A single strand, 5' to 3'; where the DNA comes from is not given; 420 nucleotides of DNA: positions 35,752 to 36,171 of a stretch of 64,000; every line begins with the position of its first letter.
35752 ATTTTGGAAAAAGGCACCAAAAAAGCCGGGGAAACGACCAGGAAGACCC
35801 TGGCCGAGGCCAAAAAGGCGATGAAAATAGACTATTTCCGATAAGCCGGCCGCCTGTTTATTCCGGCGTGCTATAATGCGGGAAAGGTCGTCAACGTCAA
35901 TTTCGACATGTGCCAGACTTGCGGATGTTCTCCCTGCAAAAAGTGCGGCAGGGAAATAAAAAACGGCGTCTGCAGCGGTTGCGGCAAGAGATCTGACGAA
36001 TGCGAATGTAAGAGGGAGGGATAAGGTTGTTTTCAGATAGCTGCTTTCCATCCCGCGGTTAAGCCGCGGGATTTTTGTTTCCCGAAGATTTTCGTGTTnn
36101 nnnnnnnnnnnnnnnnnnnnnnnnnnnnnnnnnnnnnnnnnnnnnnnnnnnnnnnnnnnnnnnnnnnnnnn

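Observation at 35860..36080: Stand-alone micro-gene encoding a 38-aa peptide with 10 cysteines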

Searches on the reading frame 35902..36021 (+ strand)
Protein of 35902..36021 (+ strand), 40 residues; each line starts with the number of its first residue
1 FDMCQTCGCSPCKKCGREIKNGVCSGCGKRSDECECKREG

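Call 3: search_protein_families(library=pfam, proteins=[window:35908-36021:+], max_evalue=10)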
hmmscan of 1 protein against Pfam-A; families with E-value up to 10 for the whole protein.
seq(38 aa): 0 families

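Call 4: search_protein_families(library=ncbifam, proteins=[window:35908-36021:+], max_evalue=10)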
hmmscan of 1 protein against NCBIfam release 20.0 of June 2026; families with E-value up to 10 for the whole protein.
seq(38 aa): 0 families

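Call 8: find_homologous_proteins(query=window:35902-36021:+, max_evalue=10)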
Query window:35902-36021:+ (40 aa): 4 proteins with E <= 10 among 4 candidates.
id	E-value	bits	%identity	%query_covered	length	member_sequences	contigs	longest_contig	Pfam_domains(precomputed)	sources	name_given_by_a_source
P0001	4.0e-10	56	83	88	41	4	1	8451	-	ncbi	-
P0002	9.6e-10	55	82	85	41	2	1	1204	-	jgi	-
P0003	5.8e-9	53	80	88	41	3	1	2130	-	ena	-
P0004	6.3e-9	53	78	90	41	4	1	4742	-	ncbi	ncbi:MAG: hypothetical protein ABFD79_03510 [Phycisphaerales bacterium]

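Call 11: find_encoding_contigs(protein=P0001, flank=5000)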
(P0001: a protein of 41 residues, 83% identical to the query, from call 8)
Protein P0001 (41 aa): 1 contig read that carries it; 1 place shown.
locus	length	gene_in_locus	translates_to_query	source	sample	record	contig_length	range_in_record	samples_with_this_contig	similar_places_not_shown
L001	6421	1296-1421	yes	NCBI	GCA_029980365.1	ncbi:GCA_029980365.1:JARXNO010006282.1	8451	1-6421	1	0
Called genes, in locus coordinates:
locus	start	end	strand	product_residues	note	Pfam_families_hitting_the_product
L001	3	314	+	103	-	?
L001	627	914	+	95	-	-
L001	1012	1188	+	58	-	PF02679:ComA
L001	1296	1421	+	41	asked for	-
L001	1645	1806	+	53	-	-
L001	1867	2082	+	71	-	PF00507:Oxidored_q4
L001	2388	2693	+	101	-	PF01058:Oxidored_q6 (weak)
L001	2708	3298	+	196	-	PF00329:Complex1_30kDa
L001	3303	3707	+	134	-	-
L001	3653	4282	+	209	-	PF00346:Complex1_49kDa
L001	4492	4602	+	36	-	-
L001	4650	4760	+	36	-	-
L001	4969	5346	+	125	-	-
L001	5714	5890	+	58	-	-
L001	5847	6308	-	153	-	-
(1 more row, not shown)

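Call 12: find_encoding_contigs(protein=P0004, flank=5000)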
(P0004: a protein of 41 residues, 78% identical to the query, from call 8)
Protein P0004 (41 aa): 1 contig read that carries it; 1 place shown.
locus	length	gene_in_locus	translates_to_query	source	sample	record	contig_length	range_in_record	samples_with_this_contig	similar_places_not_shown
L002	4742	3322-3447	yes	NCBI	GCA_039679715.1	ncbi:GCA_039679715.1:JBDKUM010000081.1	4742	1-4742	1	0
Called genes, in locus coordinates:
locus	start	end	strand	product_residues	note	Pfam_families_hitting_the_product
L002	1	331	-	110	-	?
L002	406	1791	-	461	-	-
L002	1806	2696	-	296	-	PF00005:ABC_tran, PF13304:AAA_21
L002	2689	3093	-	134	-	PF00392:GntR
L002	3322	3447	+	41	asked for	-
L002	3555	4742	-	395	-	?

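Call 13: find_encoding_contigs(protein=P0003, flank=5000)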
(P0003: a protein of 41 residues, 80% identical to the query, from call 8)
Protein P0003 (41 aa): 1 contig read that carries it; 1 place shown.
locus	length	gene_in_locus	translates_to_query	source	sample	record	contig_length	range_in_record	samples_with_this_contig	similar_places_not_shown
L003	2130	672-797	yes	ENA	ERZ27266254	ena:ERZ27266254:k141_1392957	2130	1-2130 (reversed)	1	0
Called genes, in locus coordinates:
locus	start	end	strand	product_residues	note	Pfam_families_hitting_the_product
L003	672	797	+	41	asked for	-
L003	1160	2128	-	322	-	?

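Call 14: find_encoding_contigs(protein=P0002, flank=5000)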
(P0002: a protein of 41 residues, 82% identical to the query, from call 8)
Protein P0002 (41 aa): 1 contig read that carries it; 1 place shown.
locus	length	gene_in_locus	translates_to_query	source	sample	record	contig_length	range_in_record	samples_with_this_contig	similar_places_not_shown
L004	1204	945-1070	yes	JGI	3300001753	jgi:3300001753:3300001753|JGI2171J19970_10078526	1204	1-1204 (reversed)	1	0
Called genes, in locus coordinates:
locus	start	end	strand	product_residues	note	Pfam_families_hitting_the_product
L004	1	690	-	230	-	?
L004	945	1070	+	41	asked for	-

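Call 16: search_protein_representatives(protein=window:35908-36021:+)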
Query: 38 residues. Proteins with E-value up to 0.001 (for the whole library): 27; up to 1e-10: 0; up to 1e-30: 0. The best 27 are listed.
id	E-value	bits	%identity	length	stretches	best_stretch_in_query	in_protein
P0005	1.2e-09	53.3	76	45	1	1-37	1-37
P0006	3.8e-08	48.7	72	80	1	1-36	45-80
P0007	6.0e-08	48.1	86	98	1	1-28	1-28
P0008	1.0e-07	47.4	72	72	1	1-36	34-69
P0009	1.1e-07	47.2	77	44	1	1-36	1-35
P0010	1.7e-07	46.7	62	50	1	1-37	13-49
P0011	3.9e-07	45.6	59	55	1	1-37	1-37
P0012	7.1e-07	44.8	61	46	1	1-36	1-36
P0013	1.1e-06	44.2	66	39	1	1-35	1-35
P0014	3.1e-06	42.8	64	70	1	1-36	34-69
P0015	3.8e-06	42.5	69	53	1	1-35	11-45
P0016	6.0e-06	41.9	67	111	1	1-36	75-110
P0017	6.6e-06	41.8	63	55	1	1-35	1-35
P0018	1.1e-05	41.1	66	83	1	1-32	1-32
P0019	1.3e-05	40.9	61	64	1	1-36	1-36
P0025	1.6e-04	37.5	57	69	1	1-35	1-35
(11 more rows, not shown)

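Call 21: search_solved_structures(query=A1, max_evalue=10, show_alignments=3)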
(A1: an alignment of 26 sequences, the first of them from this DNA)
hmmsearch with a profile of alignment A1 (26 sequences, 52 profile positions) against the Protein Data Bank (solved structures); distinct sequences matched with E-value up to 10: 43.
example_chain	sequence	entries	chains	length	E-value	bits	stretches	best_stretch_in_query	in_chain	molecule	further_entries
5it7_jj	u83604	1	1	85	0.067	16.5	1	8-31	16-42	Ribosomal protein L37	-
6uz7_Bj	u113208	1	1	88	0.071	16.4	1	8-31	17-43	Ribosomal protein L37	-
4v7h_BY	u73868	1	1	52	0.082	16.2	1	8-31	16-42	60S ribosomal protein L37(A)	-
9qtr_i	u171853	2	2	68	0.087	16.1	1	9-32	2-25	Conserved protein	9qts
8k3f_A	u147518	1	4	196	0.14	15.5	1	8-31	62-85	Recombination protein RecR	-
6tb3_AF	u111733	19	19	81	0.15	15.3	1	8-31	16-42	60S ribosomal protein L37-A | Large ribosomal subunit protein eL37A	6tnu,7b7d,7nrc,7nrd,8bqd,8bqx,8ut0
6i7o_AF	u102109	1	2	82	0.16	15.3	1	8-31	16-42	60S ribosomal protein L37-A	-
8c3a_AK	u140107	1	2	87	0.16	15.2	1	8-31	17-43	60S ribosomal protein L37-B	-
5ndg_O7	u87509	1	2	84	0.17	15.2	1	8-31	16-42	60S ribosomal protein L37-A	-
6woo_j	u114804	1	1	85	0.17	15.2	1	8-31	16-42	eL37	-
6t4q_Lj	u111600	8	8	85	0.17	15.2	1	8-31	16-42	60S ribosomal protein L37-A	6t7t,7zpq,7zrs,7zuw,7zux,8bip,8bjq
7pzy_AK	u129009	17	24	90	0.17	15.2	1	8-31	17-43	Ribosomal protein L37 | 60S ribosomal protein L37-B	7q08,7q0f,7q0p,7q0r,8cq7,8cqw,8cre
8bn3_O7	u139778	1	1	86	0.17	15.2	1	8-31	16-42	Large ribosomal subunit protein eL37A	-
4u3m_O7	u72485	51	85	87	0.18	15.1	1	8-31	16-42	60S ribosomal protein L37-A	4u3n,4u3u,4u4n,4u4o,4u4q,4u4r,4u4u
7uqz_j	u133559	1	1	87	0.18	15.1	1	8-31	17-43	60S ribosomal protein L37-A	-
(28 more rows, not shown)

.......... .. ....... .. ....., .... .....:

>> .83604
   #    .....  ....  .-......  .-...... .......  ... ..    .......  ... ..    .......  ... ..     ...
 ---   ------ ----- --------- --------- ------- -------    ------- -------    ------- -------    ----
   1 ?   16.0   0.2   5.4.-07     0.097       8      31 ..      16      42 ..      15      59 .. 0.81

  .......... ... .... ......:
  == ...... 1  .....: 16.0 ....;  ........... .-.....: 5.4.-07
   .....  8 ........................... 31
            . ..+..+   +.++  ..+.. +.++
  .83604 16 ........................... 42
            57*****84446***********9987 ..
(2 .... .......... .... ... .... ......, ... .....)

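Call 22: find_related_loci(query=A1, collection=genome_contigs, flank=4000)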
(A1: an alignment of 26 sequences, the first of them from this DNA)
Query A1 (38 aa) in genome_contigs; peptide patterns used: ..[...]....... (x = any residue, [..] = any of these).
271 stretches matched a pattern; 263 encode a relative of the query (tblastn E <= 1e-3); the best 80 are kept; 80 distinct loci.
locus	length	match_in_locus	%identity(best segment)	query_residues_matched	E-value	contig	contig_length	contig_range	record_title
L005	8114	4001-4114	100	1-38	1e-19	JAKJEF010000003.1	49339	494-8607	MAG: Patescibacteria group bacterium isolate UR.bin13 NODE_3_length_49339_cov_3.131968, whole genome shotgun sequence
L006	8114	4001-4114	92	1-38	4e-18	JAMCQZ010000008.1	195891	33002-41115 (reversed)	MAG: Patescibacteria group bacterium isolate FK_Sedi_A_Bin.300 NODE_52_length_195891_cov_6.07975, whole genome shotgun s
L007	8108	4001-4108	81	1-36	2e-15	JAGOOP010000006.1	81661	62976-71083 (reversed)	MAG: Candidatus Omnitrophota bacterium isolate Go_SlDig_bin_84 Go_SlDig_647_length_81661_cov_14.724814, whole genome sho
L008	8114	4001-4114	82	1-38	3e-15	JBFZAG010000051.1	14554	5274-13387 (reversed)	MAG: Candidatus Omnitrophota bacterium isolate PPR_0461 k121_4899746, whole genome shotgun sequence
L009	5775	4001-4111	81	1-37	7e-15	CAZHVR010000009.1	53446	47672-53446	MAG TPA_asm: uncultured Pirellulales bacterium isolate SRP214966_co1_443 genome assembly, contig: NODE_734_length_53446_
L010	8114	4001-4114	82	1-38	1e-14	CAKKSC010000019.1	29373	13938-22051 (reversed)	Desulfuromonadales bacterium isolate Hainich-H52-bin013-1 genome assembly, contig: H52-bin013_1_Hain_H52_02um_R1_455_len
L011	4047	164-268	83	1-35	4e-14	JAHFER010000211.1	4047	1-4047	MAG: Nitrospirae bacterium isolate nzgw273 NODE_85184_length_4048_cov_3.271199, whole genome shotgun sequence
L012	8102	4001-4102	82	1-34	4e-14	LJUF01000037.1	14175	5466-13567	MAG: Phycisphaerae bacterium SM23_33 WORSMTZ_9246, whole genome shotgun sequence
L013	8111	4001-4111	76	1-37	5e-14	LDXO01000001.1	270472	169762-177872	MAG: Deltaproteobacteria bacterium CSP1-8 XU12_C0001, whole genome shotgun sequence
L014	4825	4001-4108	78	1-36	6e-14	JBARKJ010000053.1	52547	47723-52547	MAG: Nitrospirota bacterium isolate MFD06091_ilm_asm_bin59 k127_766002, whole genome shotgun sequence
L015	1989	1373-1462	77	1-30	6e-14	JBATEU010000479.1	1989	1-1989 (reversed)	MAG: Candidatus Deferrimicrobium sp. isolate MFD10095_ilm_asm_bin1 k127_8864, whole genome shotgun sequence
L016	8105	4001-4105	80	1-35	9e-14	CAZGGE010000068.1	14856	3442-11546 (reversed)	MAG TPA_asm: uncultured Pirellulales bacterium isolate SRP141376_co1_247 genome assembly, contig: NODE_7980_length_14856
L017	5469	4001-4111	73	1-37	9e-14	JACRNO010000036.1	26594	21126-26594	MAG: Deltaproteobacteria bacterium isolate NC_groundwater_1937_Pr3_S-0.2um_57_4 scaffold_284778, whole genome shotgun se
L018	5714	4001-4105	83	1-35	9e-14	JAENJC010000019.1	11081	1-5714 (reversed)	MAG: Deltaproteobacteria bacterium isolate CoA_3_bin.27 scaffold_1288, whole genome shotgun sequence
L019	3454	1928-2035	78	1-36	9e-14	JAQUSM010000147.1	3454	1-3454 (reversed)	MAG: Candidatus Omnitrophota bacterium isolate STD1_97 NODE_129417_length_3454_cov_4.294560_Sandtown_D1, whole genome sh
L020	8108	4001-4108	78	1-36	8e-14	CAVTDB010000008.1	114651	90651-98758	MAG: Nitrospirota bacterium isolate MFD00991.bin.2.105 genome assembly, contig: contig_28938, whole genome shotgun seque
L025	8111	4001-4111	78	1-37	1e-13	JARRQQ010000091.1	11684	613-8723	MAG: Sedimentisphaerales bacterium isolate Spart_206_MAG scaffold_4204, whole genome shotgun sequence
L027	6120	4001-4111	76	1-37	2e-13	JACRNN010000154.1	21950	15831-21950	MAG: Deltaproteobacteria bacterium isolate NC_groundwater_1936_Pr3_S-0.2um_57_11 scaffold_85515, whole genome shotgun se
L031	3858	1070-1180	73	1-37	2e-13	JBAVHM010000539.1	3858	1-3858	MAG: Candidatus Deferrimicrobium sp. isolate MFD02835_ilm_asm_bin8 k127_172476, whole genome shotgun sequence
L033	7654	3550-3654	77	1-35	3e-13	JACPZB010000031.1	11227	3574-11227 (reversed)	MAG: Deltaproteobacteria bacterium isolate NC_groundwater_878_Pr1_S2p5_43_21 Montesol18_S2p5_coassembly_scaffold_195311,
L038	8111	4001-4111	76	1-37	3e-13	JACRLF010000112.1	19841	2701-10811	MAG: Deltaproteobacteria bacterium isolate NC_groundwater_1874_Pr3_B-0.1um_57_17 SR2-18-B1_coassembly_418996, whole geno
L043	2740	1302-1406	74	1-35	3e-13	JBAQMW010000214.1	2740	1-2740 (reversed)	MAG: Thermodesulfobacteriota bacterium isolate MFD12058_ilm_asm_bin5 k127_22802, whole genome shotgun sequence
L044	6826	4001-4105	77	1-35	4e-13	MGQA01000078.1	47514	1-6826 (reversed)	MAG: Deltaproteobacteria bacterium GWF2_42_12 gwf2_scaffold_3650, whole genome shotgun sequence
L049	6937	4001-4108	69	1-36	5e-13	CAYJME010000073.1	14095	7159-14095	MAG TPA_asm: uncultured candidatus Brocadiaceae bacterium isolate ERP124720_co1_148 genome assembly, contig: NODE_5257_l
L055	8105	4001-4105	77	1-35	5e-13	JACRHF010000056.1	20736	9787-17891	MAG: Nitrospirae bacterium isolate NC_groundwater_1770_Pr3_B-0.1um_51_186 SR-2_scaffold_141_1792123, whole genome shotgu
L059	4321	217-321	74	1-35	5e-13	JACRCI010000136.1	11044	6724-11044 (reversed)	MAG: Deltaproteobacteria bacterium isolate NC_groundwater_1642_Pr3_B-0.1um_56_13 SR-2_scaffold_141_4184310, whole genome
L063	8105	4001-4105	71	1-35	9e-13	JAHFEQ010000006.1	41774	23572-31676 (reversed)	MAG: Nitrospirae bacterium isolate nzgw272 NODE_581_length_41775_cov_5.745115, whole genome shotgun sequence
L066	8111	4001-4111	70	1-37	1e-12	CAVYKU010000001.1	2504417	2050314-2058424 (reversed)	MAG: uncultured Phycisphaerales bacterium isolate MFD01476.bin.2.2 genome assembly, contig: contig_27054, whole genome s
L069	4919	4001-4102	76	1-34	1e-12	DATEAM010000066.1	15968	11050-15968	MAG TPA_asm: Thermodesulfobacteriota bacterium isolate SMAG_U8218 k141_825125, whole genome shotgun sequence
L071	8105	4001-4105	74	1-35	1e-12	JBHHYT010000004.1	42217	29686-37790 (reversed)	MAG: Thermodesulfobacteriota bacterium isolate Maj_2_bin.32 NODE_288_length_42217_cov_6.816968, whole genome shotgun seq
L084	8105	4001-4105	74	1-35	2e-12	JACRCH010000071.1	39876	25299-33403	MAG: Deltaproteobacteria bacterium isolate NC_groundwater_1641_Pr3_B-0.1um_55_74 SR-2_scaffold_141_1537253, whole genome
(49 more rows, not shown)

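Call 29: predict_structure(alignment_id=A1)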
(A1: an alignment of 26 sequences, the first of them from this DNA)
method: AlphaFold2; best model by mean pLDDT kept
length: 38 residues; sequences in the alignment: 26
mean_pLDDT: 84.1   pTM: 0.56
mean pLDDT of the five models: 84.1, 79.7, 79.3, 78.8, 66.2
residues with pLDDT >= 90: 13; 70-90: 20; 50-70: 5; < 50: 0
segments of 3 or more residues with pLDDT < 50: none
pLDDT, mean of each block of 10 residues (from residue 1): 75 89 89 82
secondary structure, 60 per line:
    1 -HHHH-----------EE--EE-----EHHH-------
elements in order: H2-5

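Call 35: search_protein_families(library=pfam, proteins=[L084:3190-3807:+, L071:1800-3188:+, L027:4149-4811:+, L038:1-876:+, L025:4229-4972:+, L063:1184-1891:-, L044:3059-3892:+, L033:2179-2598:+, L031:605-1006:-, L020:3664-3888:+], max_evalue=0.001)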
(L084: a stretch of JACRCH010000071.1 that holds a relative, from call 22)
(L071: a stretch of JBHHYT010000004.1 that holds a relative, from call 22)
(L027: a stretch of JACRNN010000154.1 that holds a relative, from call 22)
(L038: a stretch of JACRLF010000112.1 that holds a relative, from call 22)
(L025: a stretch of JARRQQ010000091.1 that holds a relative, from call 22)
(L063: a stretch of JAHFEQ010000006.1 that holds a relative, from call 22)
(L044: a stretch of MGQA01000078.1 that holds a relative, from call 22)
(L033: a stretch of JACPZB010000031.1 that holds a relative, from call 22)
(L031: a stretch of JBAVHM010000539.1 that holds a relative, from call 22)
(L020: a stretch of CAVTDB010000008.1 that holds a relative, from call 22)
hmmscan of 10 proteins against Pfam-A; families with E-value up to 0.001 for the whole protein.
L084:3190-3807:+ (205 aa): 4 families
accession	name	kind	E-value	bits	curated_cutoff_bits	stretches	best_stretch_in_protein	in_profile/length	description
PF03358.20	FMN_red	-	5.1e-18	65.5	24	1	12-145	14-141/152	NADPH-dependent FMN reductase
PF02525.22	Flavodoxin_2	-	2e-11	44.4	27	1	1-146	1-167/198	Flavodoxin-like fold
PF00258.30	Flavodoxin_1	-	4.6e-09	37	25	1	5-128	1-131/143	Flavodoxin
PF12724.12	Flavodoxin_5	-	3.2e-06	28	27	1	67-120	38-86/145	Flavodoxin domain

L071:1800-3188:+ (462 aa): 14 families
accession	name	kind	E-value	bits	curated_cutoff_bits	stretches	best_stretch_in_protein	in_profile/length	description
PF07992.20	Pyr_redox_2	-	8.3e-51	173.6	26.1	1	4-325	1-291/291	Pyridine nucleotide-disulphide oxidoreductase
PF02852.28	Pyr_redox_dim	-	7.8e-28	97.3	25.3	1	347-455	2-110/110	Pyridine nucleotide-disulphide oxidoreductase, dimerisation domain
PF00070.33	Pyr_redox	-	5e-21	75.5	22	1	177-250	2-75/82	Pyridine nucleotide-disulphide oxidoreductase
PF12831.13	FAD_oxidored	-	9.9e-12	45.3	27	1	5-79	1-68/416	FAD dependent oxidoreductase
PF13738.12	Pyr_redox_3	-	6.4e-09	35.9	30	1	135-309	123-305/305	Pyridine nucleotide-disulphide oxidoreductase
PF01134.28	GIDA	-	3e-08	33.6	22.1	0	5-33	1-29/391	Glucose inhibited division protein A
PF13450.12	NAD_binding_8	-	3.1e-08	34.2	21.9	1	8-41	1-34/68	NAD(P)-binding Rossmann-like domain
PF01266.30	DAO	-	5e-07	30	27.9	0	5-48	1-45/353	FAD dependent oxidoreductase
PF00890.30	FAD_binding_2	-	8.1e-07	29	20.4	1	5-41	1-37/414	FAD binding domain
PF03486.20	HI0933_like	-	1.8e-06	28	50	0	5-39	2-36/244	HI0933-like protein Rossmann domain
PF01262.27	AlaDh_PNT_C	-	6.2e-06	26.2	23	0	5-36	30-61/214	Alanine dehydrogenase/PNT, C-terminal domain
PF02737.24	3HCDH_N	-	2e-05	25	22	1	177-227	2-52/180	3-hydroxyacyl-CoA dehydrogenase, NAD binding domain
PF01494.25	FAD_binding_3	-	0.00021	21.1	22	0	5-35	3-33/349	FAD binding domain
PF01946.23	Thi4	-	0.00053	19.7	26.2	0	4-48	18-63/235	Thi4 family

L027:4149-4811:+ (220 aa): 4 families
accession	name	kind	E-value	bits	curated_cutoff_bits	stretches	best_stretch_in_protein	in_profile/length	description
PF01738.24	DLH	-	1.1e-08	35.4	21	1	56-203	33-194/217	Dienelactone hydrolase family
PF12146.15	Hydrolase_4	-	3.2e-08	33.6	27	0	148-196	183-233/239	Serine aminopeptidase, S33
PF20408.4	Abhydrolase_11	-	5.5e-05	23.4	27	1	38-201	5-171/193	Alpha/beta hydrolase domain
PF12697.13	Abhydrolase_6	-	0.00082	20.5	26.3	0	39-148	2-101/217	Alpha/beta hydrolase family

L038:1-876:+ (291 aa): 1 family
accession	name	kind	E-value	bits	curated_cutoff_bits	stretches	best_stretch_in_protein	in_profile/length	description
PF01895.24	PhoU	-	7.6e-20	71.5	23.5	2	95-173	3-82/89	PhoU domain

L025:4229-4972:+ (247 aa): 2 families
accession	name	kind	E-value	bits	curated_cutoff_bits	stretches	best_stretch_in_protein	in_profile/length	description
PF02777.23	Sod_Fe_C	-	6e-35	119.8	20.9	1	144-242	3-101/102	Iron/manganese superoxide dismutases, C-terminal domain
PF00081.27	Sod_Fe_N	-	1.2e-25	90.2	27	1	51-134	2-81/82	Iron/manganese superoxide dismutases, alpha-hairpin domain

L063:1184-1891:- (235 aa): 2 families
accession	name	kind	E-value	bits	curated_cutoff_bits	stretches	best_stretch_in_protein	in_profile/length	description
PF00072.30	Response_reg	-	1.1e-28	100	30.2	1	3-113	1-111/111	Response regulator receiver domain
PF00486.34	Trans_reg_C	-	3.7e-28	97.9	26.2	1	146-220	2-77/77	Transcriptional regulatory protein, C terminal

L044:3059-3892:+ (277 aa): 7 families
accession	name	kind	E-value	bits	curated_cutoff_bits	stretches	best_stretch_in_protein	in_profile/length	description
PF00977.27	His_biosynth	-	6.3e-88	294.5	23.6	1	5-260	1-228/228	Histidine biosynthesis protein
PF03060.21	NMO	-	2.9e-08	33.9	28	0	183-250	149-222/331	Nitronate monooxygenase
PF02581.23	TMP-TENI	-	2.7e-07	30.6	27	0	36-103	108-177/180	Thiamine monophosphate synthase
PF05690.20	ThiG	-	8.6e-07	29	23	1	65-117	166-218/247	Thiazole biosynthesis protein ThiG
PF01207.24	Dus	-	1.1e-06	28.5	20.4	1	33-117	141-232/311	Dihydrouridine synthase (Dus)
PF00478.31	IMPDH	-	0.00015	21.4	25.6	0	32-102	105-172/345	IMP dehydrogenase / GMP reductase domain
PF04309.18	G3P_antiterm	-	0.00033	20.6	27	0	64-104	129-169/173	Glycerol-3-phosphate responsive antiterminator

L033:2179-2598:+ (139 aa): 1 family
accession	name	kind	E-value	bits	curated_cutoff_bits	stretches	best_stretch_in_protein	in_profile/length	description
PF00436.31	SSB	-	2.9e-42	143.4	26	1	4-107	1-104/104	Single-strand binding protein family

L031:605-1006:- (133 aa): 0 families

L020:3664-3888:+ (74 aa): 0 families
